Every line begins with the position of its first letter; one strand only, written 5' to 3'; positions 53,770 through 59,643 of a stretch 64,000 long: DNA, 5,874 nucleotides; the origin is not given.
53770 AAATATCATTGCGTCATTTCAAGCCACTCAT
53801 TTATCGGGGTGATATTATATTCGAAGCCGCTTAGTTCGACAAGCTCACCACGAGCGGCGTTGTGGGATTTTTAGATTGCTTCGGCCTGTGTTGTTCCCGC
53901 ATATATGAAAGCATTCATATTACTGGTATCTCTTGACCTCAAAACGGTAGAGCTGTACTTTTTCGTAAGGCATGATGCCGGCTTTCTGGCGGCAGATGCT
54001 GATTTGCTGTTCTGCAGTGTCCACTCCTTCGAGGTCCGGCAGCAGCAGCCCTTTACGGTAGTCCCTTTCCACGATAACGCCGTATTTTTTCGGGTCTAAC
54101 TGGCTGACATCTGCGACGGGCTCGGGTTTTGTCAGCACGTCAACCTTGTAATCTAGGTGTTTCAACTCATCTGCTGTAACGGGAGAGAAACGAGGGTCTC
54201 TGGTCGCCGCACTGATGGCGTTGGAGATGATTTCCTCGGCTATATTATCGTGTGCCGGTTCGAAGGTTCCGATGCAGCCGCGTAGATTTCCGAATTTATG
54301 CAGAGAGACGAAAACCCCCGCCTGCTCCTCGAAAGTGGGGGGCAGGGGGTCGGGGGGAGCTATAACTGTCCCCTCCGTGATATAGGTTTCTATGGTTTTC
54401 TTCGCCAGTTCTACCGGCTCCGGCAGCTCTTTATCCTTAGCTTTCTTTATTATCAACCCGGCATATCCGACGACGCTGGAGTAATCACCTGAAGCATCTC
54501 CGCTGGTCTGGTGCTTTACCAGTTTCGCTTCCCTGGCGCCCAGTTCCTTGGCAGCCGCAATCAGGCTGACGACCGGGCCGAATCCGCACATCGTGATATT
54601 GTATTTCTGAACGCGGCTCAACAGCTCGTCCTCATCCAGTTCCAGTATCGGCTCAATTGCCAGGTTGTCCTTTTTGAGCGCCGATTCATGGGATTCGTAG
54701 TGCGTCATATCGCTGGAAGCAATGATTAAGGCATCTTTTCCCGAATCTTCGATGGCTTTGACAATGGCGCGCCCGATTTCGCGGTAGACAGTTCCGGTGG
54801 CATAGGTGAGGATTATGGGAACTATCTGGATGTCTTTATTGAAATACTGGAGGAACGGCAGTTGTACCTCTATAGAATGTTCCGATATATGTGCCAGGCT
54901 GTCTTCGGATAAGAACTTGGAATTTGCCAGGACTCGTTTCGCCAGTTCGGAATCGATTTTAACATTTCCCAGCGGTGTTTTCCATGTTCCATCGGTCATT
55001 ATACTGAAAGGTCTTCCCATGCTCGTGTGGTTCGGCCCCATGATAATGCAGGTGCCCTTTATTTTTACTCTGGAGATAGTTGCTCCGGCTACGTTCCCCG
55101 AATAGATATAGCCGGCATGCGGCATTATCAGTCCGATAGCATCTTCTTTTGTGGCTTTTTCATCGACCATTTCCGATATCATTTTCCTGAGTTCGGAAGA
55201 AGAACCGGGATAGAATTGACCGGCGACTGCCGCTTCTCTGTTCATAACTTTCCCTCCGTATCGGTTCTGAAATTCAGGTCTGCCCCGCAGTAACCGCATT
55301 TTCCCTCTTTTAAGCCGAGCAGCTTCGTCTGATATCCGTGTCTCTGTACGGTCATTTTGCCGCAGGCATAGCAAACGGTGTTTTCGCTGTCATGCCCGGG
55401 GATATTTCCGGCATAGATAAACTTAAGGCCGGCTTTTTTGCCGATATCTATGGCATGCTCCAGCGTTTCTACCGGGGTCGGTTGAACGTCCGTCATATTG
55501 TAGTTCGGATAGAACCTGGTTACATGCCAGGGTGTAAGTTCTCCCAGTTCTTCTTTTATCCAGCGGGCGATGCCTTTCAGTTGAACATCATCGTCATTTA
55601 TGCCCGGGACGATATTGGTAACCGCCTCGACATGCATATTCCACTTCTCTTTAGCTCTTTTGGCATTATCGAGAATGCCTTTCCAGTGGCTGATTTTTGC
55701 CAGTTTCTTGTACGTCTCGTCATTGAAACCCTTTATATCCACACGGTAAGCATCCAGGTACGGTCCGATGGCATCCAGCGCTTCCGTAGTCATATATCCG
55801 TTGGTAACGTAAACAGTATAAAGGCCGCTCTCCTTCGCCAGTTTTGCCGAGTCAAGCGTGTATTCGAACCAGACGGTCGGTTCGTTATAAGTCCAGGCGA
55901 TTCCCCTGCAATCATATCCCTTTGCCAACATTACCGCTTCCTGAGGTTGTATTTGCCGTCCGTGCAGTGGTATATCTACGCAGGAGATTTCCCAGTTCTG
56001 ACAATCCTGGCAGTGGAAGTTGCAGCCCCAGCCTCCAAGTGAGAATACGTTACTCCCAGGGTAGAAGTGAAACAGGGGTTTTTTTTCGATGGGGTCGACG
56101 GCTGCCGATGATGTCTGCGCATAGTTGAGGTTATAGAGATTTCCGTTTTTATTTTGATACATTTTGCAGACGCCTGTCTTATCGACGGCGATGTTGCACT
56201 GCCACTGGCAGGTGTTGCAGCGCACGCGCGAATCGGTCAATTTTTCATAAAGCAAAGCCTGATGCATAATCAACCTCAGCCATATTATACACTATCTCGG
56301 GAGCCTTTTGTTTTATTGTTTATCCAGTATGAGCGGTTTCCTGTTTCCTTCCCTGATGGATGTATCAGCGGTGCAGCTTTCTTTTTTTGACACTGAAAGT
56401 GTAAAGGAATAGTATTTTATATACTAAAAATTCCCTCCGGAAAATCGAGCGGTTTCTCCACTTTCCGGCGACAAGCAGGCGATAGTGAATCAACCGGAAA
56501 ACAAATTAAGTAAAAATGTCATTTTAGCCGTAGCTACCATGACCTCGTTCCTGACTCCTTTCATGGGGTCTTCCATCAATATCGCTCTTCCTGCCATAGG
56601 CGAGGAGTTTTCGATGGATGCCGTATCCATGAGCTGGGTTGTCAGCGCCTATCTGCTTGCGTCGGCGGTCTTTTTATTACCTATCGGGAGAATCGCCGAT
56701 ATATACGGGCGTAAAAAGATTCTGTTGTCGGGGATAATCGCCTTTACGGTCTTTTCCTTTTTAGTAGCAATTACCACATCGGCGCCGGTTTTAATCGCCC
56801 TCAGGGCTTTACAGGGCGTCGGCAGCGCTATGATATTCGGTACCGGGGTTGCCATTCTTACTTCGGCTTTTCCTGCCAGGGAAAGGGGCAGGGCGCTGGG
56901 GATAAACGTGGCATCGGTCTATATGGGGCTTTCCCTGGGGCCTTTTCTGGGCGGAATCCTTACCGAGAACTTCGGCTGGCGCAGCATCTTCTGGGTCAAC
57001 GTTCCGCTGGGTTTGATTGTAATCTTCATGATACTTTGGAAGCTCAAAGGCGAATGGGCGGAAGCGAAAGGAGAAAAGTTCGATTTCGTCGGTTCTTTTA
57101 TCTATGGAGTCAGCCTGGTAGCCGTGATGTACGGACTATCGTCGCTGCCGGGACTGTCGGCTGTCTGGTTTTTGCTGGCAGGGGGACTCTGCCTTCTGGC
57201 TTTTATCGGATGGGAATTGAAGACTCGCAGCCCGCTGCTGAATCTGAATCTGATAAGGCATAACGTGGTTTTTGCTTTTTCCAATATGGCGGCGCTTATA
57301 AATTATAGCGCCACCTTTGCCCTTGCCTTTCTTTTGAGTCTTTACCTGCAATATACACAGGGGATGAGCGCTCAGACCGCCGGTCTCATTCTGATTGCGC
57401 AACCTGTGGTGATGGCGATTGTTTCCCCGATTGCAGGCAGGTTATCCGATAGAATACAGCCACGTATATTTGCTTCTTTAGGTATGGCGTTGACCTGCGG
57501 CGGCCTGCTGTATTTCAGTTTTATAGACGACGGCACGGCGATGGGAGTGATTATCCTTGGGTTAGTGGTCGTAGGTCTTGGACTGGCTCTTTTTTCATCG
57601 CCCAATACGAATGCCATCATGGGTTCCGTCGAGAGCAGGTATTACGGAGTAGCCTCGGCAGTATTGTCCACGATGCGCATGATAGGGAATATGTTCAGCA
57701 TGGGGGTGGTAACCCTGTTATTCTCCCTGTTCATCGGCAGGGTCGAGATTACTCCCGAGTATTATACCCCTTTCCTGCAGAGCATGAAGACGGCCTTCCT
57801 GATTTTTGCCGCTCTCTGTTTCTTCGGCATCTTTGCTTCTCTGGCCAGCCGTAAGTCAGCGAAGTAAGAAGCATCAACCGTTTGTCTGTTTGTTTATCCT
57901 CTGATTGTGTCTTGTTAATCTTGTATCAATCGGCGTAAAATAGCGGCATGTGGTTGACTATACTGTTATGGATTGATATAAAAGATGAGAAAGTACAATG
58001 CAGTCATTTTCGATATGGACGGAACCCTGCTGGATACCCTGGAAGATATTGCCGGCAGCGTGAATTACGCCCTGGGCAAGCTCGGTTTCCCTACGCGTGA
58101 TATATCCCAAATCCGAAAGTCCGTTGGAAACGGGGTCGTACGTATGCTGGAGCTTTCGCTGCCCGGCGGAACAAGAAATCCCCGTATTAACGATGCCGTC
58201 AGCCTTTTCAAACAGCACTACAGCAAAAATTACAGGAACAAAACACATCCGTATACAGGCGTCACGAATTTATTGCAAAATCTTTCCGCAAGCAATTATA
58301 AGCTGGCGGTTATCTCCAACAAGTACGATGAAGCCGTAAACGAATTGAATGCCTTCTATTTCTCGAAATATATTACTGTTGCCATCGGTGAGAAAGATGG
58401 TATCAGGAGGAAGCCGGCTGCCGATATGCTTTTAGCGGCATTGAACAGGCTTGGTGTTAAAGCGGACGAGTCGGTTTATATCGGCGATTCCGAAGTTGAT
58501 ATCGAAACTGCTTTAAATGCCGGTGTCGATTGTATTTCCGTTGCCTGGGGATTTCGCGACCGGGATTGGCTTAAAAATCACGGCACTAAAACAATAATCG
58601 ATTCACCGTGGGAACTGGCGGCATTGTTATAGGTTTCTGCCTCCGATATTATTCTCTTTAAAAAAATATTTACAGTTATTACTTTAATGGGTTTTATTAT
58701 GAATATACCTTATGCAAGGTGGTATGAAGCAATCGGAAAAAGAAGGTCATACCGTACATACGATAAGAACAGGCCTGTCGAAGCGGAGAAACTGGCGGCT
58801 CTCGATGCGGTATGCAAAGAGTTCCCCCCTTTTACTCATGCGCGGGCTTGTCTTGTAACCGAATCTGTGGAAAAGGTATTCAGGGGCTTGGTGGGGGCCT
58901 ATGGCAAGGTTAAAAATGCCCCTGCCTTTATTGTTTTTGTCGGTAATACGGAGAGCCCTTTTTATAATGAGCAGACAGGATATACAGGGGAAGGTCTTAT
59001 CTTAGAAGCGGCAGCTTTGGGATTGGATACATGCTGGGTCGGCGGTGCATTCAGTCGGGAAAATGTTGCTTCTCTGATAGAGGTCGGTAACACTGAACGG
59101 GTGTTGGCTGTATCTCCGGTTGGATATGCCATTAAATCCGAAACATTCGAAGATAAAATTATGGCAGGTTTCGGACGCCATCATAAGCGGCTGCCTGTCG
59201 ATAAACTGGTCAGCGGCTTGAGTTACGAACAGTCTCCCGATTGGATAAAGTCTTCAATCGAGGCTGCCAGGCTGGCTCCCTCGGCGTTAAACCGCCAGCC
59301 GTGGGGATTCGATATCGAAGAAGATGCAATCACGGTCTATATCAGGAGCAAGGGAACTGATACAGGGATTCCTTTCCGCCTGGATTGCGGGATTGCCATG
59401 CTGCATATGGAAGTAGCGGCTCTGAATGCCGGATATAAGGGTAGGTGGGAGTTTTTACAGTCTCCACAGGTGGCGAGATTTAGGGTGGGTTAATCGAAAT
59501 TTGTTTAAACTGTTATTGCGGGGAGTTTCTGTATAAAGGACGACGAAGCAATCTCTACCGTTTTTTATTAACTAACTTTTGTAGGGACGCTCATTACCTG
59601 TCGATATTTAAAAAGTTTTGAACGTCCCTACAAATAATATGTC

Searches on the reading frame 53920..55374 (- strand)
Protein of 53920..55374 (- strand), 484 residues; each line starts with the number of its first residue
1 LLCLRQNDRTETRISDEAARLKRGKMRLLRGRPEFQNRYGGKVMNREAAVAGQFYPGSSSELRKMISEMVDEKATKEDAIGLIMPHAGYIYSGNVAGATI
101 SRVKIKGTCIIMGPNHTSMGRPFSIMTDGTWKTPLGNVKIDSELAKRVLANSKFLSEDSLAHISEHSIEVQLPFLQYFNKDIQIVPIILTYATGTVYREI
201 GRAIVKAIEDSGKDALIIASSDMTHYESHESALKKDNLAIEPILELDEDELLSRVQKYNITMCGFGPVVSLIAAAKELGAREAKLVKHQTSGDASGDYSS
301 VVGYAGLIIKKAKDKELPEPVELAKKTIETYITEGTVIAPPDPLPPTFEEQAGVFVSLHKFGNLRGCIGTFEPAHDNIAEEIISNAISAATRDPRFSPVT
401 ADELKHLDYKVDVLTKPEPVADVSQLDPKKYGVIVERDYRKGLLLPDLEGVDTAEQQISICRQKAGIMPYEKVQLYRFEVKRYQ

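Call 75: search_protein_families(library=pfam, proteins=[window:53920-55374:-], max_evalue=0.00001)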
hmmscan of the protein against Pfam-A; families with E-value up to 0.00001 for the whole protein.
window:53920-55374:- (484 aa): 2 families
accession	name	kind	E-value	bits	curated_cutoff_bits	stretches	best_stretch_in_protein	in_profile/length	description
PF01875.22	Memo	-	5.4e-82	275.5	27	1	47-307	1-268/269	Memo-like protein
PF01871.22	AMMECR1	-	1.4e-50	171.5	25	1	321-482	1-167/168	AMMECR1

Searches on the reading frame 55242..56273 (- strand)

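Call 89: search_protein_families(library=pfam, proteins=[window:55242-56273:-], max_evalue=0.00001)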
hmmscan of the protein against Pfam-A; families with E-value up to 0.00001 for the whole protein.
window:55242-56273:- (343 aa): 1 family
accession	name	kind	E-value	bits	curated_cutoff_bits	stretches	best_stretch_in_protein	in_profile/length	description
PF04055.27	Radical_SAM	-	4.8e-19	69.6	29.5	1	83-230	6-159/166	Radical SAM superfamily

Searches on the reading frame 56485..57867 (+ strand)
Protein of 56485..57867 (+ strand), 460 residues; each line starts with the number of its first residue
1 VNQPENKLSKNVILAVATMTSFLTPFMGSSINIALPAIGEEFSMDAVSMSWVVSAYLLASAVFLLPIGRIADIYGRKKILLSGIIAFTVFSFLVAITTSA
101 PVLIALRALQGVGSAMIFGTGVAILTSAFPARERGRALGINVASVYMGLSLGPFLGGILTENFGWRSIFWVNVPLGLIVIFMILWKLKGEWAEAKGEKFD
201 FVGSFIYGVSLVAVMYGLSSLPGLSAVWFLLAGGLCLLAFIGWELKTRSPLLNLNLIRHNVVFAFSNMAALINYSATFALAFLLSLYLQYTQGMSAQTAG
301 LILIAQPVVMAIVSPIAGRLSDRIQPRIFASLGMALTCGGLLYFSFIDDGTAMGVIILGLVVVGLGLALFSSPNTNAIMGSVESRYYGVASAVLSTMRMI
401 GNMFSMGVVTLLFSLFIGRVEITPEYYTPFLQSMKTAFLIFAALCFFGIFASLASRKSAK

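Call 89: search_protein_families(library=pfam, proteins=[window:56485-57867:+], max_evalue=0.00001)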
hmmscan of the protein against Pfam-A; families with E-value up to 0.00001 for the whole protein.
window:56485-57867:+ (460 aa): 3 families
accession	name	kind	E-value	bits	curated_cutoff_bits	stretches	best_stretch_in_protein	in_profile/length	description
PF07690.21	MFS_1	-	2.7e-70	237.4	33.4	2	19-405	3-346/347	Major Facilitator Superfamily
PF00083.30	Sugar_tr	-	1.4e-10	41.1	22.3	1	45-185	44-191/452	Sugar (and other) transporter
PF05977.19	MFS_3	-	4.2e-07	29.2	27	1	57-212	55-214/524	Transmembrane secretion effector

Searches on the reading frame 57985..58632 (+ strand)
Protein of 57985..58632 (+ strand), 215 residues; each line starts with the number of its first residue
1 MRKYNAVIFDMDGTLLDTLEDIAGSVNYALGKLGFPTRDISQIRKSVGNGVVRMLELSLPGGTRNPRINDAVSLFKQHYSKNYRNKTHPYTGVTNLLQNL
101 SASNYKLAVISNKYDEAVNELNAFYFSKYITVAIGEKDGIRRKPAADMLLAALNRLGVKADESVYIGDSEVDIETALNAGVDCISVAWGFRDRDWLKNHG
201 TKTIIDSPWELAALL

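Call 89: search_protein_families(library=pfam, proteins=[window:57985-58632:+], max_evalue=0.00001)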
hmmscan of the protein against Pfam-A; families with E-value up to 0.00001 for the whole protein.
window:57985-58632:+ (215 aa): 4 families
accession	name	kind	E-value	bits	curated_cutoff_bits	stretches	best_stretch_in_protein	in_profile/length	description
PF13419.12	HAD_2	-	2.6e-39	135.6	23.8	1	7-186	1-178/178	Haloacid dehalogenase-like hydrolase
PF00702.32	Hydrolase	-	7.8e-23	82.3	26.4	1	4-180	1-191/191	haloacid dehalogenase-like hydrolase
PF13242.12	Hydrolase_like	-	7.6e-13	48.6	22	1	141-207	2-71/75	HAD-hyrolase-like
PF12710.13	HAD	-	1.7e-07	32.3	27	1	7-176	1-188/189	haloacid dehalogenase-like hydrolase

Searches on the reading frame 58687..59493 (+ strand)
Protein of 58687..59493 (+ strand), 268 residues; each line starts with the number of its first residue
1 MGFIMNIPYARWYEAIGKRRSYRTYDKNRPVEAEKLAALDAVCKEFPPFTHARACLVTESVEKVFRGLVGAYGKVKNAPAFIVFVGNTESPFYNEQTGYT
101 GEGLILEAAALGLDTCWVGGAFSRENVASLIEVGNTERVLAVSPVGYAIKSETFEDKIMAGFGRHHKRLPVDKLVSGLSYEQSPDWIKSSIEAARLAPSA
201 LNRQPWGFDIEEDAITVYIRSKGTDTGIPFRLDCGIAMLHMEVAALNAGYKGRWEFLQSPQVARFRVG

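Call 89: search_protein_families(library=pfam, proteins=[window:58687-59493:+], max_evalue=0.00001)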
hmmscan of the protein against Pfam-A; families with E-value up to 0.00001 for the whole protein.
window:58687-59493:+ (268 aa): 2 families
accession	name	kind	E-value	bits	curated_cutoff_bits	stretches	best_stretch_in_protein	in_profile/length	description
PF14512.11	TM1586_NiRdase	-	6e-45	153.9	27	1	12-245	2-215/215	Putative TM nitroreductase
PF00881.29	Nitroreductase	-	1.1e-14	55.4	23.5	1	71-147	83-167/167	Nitroreductase family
